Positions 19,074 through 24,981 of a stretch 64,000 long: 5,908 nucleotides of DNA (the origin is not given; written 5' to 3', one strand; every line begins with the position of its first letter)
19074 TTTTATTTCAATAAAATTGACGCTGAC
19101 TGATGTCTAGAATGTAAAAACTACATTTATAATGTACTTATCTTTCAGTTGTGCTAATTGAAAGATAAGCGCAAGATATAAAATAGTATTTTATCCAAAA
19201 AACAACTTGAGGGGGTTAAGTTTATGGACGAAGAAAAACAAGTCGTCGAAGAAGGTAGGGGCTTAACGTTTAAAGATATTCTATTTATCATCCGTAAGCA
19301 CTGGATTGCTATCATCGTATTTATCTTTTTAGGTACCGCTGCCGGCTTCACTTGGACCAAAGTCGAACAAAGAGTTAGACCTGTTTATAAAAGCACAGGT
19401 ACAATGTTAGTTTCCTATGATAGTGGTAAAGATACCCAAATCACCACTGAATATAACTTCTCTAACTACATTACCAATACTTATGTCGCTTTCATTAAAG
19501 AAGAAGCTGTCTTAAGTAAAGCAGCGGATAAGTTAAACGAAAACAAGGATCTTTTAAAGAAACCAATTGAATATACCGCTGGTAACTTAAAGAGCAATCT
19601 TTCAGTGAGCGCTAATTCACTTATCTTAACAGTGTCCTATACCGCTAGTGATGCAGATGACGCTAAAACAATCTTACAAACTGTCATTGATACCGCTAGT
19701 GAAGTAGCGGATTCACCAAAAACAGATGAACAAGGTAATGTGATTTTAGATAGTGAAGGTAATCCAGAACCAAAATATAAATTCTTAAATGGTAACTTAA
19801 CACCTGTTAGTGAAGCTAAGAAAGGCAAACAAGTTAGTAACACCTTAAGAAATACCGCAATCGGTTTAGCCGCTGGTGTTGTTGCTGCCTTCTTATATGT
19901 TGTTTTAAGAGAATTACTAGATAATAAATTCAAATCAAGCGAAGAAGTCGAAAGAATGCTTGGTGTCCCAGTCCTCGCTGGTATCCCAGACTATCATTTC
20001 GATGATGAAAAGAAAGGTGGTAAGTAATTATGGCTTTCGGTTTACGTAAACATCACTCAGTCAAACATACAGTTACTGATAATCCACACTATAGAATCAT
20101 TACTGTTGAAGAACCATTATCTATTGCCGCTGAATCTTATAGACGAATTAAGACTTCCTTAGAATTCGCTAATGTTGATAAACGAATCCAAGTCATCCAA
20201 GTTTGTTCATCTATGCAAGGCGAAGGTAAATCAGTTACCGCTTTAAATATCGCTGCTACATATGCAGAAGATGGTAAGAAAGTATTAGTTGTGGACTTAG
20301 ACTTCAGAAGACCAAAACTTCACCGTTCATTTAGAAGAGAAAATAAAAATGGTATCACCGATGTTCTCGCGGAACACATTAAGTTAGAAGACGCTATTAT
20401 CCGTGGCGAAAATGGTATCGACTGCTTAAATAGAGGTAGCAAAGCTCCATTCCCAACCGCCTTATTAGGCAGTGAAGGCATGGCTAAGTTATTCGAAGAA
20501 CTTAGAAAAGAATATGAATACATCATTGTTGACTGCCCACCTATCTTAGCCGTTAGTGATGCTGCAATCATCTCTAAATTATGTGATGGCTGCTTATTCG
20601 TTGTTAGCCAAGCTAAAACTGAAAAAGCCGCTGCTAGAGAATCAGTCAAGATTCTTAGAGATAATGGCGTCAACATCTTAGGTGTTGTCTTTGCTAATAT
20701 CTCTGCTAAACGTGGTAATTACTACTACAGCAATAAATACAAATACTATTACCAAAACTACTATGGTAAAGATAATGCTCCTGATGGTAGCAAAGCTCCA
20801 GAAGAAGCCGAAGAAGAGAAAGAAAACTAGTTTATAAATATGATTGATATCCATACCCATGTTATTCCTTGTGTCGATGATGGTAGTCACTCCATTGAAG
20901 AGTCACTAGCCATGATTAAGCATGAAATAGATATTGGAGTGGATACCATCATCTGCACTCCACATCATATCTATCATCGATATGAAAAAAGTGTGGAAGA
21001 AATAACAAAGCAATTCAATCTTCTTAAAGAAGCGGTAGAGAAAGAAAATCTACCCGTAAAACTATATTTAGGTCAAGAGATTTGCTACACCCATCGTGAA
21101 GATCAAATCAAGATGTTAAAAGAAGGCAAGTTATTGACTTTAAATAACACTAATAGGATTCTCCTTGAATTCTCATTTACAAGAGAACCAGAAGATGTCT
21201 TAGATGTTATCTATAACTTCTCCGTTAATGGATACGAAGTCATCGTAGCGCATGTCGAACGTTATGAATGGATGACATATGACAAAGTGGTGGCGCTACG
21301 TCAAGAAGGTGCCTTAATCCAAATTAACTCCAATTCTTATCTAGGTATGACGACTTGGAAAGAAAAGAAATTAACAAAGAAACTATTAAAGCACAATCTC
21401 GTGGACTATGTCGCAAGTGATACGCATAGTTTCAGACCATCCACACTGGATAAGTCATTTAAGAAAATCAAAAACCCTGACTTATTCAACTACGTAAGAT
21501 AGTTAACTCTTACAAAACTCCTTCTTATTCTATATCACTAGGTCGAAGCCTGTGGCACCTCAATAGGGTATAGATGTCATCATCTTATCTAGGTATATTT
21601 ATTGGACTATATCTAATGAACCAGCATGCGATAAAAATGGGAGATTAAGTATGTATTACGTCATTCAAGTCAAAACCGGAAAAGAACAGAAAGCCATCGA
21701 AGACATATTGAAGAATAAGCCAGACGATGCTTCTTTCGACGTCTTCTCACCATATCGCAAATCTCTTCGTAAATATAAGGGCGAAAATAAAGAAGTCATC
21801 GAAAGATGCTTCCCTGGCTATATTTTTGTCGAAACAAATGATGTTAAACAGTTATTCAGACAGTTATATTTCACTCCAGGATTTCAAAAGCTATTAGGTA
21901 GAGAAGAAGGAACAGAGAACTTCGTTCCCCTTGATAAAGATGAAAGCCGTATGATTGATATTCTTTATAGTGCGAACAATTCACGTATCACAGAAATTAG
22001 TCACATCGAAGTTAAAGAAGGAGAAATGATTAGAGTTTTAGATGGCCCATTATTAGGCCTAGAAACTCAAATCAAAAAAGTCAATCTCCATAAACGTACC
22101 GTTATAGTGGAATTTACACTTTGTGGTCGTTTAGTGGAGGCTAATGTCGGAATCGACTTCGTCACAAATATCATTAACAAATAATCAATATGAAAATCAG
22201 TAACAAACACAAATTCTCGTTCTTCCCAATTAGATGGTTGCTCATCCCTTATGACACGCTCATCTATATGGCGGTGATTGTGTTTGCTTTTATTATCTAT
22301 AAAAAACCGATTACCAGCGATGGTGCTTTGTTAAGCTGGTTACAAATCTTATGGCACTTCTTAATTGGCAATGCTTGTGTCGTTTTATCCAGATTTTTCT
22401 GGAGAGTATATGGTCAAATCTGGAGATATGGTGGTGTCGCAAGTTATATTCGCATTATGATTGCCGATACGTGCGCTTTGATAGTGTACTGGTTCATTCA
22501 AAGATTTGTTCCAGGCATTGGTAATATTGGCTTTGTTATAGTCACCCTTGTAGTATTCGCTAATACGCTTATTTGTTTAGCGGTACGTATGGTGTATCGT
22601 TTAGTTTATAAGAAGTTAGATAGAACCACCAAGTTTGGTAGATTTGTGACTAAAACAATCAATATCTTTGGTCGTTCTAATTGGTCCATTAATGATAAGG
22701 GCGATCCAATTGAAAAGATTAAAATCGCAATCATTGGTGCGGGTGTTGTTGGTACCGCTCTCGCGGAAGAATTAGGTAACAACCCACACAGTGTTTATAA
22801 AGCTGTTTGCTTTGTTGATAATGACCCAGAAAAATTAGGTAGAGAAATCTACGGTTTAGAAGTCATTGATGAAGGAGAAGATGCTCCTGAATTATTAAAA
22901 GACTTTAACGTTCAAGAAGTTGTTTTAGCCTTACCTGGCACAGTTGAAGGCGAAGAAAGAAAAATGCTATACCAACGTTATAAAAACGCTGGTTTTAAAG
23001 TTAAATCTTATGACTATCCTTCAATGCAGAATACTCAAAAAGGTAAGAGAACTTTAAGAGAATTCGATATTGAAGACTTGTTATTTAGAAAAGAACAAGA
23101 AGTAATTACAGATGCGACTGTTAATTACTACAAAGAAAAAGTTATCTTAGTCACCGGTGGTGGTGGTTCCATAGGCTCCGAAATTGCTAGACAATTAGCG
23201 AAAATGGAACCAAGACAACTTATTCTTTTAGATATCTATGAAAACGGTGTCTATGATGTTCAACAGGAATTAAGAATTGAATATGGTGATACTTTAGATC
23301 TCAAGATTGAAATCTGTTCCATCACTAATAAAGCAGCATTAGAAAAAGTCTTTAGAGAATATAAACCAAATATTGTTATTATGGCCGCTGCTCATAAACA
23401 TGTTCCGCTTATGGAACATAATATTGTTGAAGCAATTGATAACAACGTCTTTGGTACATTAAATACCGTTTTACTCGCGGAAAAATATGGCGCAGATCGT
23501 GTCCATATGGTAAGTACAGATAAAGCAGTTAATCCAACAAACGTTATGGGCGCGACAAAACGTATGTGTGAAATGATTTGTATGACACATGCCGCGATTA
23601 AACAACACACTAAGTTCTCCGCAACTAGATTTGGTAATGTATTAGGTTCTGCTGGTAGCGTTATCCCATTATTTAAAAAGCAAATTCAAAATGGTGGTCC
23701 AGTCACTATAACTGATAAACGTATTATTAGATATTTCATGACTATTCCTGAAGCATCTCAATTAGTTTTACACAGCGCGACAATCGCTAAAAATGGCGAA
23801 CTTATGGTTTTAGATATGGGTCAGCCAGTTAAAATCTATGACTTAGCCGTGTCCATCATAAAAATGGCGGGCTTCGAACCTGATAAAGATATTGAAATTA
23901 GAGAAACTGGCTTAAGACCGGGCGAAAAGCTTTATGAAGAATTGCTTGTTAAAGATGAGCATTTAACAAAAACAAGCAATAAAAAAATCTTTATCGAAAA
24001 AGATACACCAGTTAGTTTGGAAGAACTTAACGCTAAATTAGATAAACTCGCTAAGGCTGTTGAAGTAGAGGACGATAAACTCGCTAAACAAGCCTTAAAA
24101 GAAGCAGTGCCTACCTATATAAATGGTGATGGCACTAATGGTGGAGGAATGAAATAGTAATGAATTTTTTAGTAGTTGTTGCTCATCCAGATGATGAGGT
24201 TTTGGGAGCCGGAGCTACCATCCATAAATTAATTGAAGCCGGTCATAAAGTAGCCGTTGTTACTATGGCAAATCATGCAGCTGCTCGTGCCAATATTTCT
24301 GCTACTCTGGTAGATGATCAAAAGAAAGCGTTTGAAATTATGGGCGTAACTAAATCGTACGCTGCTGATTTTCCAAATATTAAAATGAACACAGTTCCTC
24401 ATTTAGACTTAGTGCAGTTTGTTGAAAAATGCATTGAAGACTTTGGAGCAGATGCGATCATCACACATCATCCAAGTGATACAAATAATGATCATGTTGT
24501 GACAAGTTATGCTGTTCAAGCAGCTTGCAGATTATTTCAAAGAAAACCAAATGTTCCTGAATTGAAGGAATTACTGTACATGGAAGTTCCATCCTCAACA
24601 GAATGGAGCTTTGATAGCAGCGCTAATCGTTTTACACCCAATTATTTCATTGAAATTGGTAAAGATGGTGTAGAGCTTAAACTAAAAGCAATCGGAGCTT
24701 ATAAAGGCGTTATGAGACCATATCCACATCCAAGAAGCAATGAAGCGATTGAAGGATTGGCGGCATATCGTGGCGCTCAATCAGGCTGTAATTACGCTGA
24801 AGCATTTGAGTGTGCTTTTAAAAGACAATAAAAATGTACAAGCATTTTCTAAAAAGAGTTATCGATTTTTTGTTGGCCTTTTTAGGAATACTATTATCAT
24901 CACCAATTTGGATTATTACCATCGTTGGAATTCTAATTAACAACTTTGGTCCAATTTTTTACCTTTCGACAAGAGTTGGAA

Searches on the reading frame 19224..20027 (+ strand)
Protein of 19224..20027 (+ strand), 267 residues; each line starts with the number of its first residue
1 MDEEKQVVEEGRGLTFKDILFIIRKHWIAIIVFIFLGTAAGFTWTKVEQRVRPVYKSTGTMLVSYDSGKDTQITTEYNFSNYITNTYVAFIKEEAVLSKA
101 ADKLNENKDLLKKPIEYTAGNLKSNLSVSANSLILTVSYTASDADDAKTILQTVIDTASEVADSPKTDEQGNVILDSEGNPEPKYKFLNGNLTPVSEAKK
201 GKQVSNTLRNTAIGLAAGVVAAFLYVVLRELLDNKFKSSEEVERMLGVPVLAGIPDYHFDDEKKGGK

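Call 78: search_protein_families(library=pfam, proteins=[window:19224-20027:+], max_evalue=0.00001)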
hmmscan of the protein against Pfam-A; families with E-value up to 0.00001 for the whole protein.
window:19224-20027:+ (267 aa): 1 family
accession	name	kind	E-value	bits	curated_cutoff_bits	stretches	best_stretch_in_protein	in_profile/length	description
PF02706.20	Wzz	-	2e-06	28.4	25.5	1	15-104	4-91/91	Chain length determinant protein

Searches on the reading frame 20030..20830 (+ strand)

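Call 78: search_protein_families(library=pfam, proteins=[window:20030-20830:+], max_evalue=0.00001)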
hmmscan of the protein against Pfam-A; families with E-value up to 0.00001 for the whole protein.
window:20030-20830:+ (266 aa): 5 families
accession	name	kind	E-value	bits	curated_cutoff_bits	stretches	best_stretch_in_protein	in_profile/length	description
PF13614.12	AAA_31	-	4.2e-14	53.3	27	1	54-179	2-135/177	AAA domain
PF10609.15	ParA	-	2.3e-10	40.8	27.1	1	54-225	4-175/246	NUBPL iron-transfer P-loop NTPase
PF01656.29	CbiA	-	2.9e-08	34.2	25.4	1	58-163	3-70/125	CobQ/CobB/MinD/ParA nucleotide binding domain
PF09140.17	MipZ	-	7.8e-08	32.4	20.7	1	55-170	2-108/262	ATPase MipZ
PF00142.24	Fer4_NifH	-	8.1e-08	32.5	25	1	64-138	10-89/271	4Fe-4S iron sulfur cluster binding proteins, NifH/frxC family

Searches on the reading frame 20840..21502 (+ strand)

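Call 78: search_protein_families(library=pfam, proteins=[window:20840-21502:+], max_evalue=0.00001)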
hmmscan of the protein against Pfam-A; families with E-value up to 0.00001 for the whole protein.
window:20840-21502:+ (220 aa): 1 family
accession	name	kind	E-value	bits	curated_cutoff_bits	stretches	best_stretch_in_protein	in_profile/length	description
PF19567.5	CpsB_CapC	-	2e-60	204.6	27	1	1-208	1-210/234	Capsular polysaccharide synthesis, CpsB/CapC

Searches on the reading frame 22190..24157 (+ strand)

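Call 78: search_protein_families(library=pfam, proteins=[window:22190-24157:+], max_evalue=0.00001)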
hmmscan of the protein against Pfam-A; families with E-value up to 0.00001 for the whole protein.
window:22190-24157:+ (655 aa): 7 families
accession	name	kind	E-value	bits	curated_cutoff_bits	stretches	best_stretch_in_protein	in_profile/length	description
PF02719.21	Polysacc_synt_2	-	7.7e-112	373.7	20.2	1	319-603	1-291/293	Polysaccharide biosynthesis protein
PF01370.27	Epimerase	-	4.7e-21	75.7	20.9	1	319-518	1-213/240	NAD dependent epimerase/dehydratase family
PF16363.11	GDP_Man_Dehyd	-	2.4e-11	44.1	27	1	320-444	1-130/332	GDP-mannose 4,6 dehydratase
PF04321.23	RmlD_sub_bind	-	5.4e-10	39.3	27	1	319-445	3-103/287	RmlD substrate binding domain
PF02254.24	TrkA_N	-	5.5e-07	30.3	23.8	0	179-246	1-65/116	TrkA-N domain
PF01073.25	3Beta_HSD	-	9.6e-07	28.5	22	1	320-450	1-123/280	3-beta hydroxysteroid dehydrogenase/isomerase family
PF00106.31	adh_short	-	7.5e-06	26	26.6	0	317-428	1-117/195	short chain dehydrogenase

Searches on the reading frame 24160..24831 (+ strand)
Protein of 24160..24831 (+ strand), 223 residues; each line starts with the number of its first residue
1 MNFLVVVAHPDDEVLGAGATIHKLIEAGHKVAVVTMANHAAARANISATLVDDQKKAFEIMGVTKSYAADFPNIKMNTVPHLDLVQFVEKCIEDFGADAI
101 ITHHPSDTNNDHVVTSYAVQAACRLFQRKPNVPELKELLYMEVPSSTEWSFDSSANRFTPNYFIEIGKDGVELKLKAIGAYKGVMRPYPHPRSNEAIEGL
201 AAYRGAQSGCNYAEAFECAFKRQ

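Call 78: search_protein_families(library=pfam, proteins=[window:24160-24831:+], max_evalue=0.00001)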
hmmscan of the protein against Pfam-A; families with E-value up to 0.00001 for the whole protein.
window:24160-24831:+ (223 aa): 1 family
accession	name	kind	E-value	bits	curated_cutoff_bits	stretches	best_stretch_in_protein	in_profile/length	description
PF02585.22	PIG-L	-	1.9e-21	77.3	28.2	1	4-123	1-129/129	GlcNAc-PI de-N-acetylase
